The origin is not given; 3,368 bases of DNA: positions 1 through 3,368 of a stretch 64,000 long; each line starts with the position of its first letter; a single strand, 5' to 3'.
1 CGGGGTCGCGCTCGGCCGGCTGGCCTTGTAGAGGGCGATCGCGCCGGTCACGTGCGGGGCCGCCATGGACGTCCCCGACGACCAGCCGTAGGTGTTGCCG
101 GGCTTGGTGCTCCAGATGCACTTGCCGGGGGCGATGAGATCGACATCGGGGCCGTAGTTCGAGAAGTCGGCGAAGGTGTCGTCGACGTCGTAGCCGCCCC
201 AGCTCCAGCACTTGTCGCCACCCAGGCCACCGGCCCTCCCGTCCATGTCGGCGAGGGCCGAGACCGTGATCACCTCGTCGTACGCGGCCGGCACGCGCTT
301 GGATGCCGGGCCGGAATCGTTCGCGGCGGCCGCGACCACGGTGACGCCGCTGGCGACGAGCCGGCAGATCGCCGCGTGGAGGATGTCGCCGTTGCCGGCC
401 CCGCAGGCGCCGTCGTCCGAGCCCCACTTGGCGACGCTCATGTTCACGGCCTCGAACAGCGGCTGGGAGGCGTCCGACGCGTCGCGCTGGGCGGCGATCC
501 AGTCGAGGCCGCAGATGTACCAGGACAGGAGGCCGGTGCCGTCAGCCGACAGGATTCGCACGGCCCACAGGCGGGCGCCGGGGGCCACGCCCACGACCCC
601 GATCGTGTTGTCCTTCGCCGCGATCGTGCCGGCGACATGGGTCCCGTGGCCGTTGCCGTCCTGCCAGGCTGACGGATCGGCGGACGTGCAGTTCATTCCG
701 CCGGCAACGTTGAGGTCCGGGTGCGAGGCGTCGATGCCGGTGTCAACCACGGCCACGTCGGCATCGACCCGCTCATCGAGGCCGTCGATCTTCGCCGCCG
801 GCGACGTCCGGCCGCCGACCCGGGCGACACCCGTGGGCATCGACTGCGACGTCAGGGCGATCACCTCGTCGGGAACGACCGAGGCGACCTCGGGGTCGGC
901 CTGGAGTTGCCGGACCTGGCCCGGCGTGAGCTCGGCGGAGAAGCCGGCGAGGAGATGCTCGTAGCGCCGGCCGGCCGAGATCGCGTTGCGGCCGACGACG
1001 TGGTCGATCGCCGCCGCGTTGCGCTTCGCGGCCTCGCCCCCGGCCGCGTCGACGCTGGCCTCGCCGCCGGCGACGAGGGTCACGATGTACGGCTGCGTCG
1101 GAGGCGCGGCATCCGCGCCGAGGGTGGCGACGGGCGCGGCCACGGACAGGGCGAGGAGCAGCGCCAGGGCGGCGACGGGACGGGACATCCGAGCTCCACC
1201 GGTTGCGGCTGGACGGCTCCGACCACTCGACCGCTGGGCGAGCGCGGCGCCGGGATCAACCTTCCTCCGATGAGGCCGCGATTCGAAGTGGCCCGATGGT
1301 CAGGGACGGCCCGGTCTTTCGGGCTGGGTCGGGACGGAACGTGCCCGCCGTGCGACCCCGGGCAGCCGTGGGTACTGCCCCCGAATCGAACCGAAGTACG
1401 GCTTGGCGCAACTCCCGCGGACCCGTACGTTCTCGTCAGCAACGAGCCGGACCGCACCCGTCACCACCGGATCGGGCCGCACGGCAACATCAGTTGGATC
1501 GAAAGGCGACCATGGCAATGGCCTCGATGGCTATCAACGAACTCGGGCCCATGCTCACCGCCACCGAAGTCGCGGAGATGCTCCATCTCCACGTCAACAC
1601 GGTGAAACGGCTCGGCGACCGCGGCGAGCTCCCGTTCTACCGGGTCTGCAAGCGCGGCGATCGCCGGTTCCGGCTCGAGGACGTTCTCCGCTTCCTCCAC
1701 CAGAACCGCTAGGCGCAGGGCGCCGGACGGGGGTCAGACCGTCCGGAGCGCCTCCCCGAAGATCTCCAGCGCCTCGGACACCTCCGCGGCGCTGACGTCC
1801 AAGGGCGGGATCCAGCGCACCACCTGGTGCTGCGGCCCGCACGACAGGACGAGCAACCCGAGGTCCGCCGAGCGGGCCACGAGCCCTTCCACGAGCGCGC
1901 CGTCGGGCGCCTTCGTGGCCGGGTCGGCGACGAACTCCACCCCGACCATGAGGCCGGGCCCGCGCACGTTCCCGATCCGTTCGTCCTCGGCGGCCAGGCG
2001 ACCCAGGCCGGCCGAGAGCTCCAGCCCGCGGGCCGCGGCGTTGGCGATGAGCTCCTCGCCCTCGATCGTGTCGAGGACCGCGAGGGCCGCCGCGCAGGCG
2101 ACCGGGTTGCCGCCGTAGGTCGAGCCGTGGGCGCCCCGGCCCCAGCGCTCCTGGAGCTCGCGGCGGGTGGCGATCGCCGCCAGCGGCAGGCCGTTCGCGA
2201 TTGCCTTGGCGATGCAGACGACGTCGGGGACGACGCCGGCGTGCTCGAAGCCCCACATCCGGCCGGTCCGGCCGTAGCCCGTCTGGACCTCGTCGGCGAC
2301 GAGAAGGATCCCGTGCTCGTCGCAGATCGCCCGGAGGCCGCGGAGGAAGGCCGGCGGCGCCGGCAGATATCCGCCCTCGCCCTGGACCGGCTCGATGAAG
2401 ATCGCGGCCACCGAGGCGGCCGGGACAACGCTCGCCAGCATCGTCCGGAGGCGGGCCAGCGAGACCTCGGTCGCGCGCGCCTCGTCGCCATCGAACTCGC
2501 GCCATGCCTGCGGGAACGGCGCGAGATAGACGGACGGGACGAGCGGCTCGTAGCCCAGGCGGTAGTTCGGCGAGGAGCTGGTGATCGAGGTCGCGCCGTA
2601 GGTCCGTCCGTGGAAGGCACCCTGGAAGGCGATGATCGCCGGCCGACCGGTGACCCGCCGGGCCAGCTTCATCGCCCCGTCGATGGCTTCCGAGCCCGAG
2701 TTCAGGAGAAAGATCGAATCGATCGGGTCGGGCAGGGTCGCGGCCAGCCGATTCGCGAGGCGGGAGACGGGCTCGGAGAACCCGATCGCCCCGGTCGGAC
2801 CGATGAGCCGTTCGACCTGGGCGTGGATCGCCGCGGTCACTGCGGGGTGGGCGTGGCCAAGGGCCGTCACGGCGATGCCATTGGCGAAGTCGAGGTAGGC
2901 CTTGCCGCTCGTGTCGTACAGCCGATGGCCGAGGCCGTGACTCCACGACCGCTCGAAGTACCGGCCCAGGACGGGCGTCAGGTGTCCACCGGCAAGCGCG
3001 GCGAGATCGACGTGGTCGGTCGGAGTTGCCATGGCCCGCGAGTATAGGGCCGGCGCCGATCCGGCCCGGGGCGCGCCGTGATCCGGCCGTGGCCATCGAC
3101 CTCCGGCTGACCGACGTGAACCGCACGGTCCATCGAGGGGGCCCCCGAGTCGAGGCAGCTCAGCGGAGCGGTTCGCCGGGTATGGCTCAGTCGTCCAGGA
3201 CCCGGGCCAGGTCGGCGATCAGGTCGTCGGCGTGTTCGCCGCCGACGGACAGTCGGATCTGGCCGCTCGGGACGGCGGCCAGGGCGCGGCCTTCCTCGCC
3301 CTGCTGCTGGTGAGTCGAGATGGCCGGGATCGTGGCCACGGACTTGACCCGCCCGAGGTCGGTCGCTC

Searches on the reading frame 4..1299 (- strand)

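Call 50: search_protein_families(library=pfam, proteins=[window:4-1299:-], max_evalue=0.00001)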
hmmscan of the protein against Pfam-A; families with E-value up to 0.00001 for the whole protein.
window:4-1299:- (432 aa): 2 families
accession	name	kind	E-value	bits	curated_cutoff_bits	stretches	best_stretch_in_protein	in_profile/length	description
PF00082.27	Peptidase_S8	-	6.4e-41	141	21.8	1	182-431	6-260/288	Subtilase family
PF05922.21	Inhibitor_I9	-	1.4e-08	35.8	21.2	1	71-148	2-80/82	Peptidase inhibitor I9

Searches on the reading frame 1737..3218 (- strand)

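Call 50: search_protein_families(library=pfam, proteins=[window:1737-3218:-], max_evalue=0.00001)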
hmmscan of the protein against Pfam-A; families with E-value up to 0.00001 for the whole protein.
window:1737-3218:- (494 aa): 1 family
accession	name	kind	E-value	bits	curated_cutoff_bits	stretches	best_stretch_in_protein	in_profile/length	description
PF00202.27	Aminotran_3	-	5.7e-118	394.5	30.5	1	94-491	15-403/403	Aminotransferase class-III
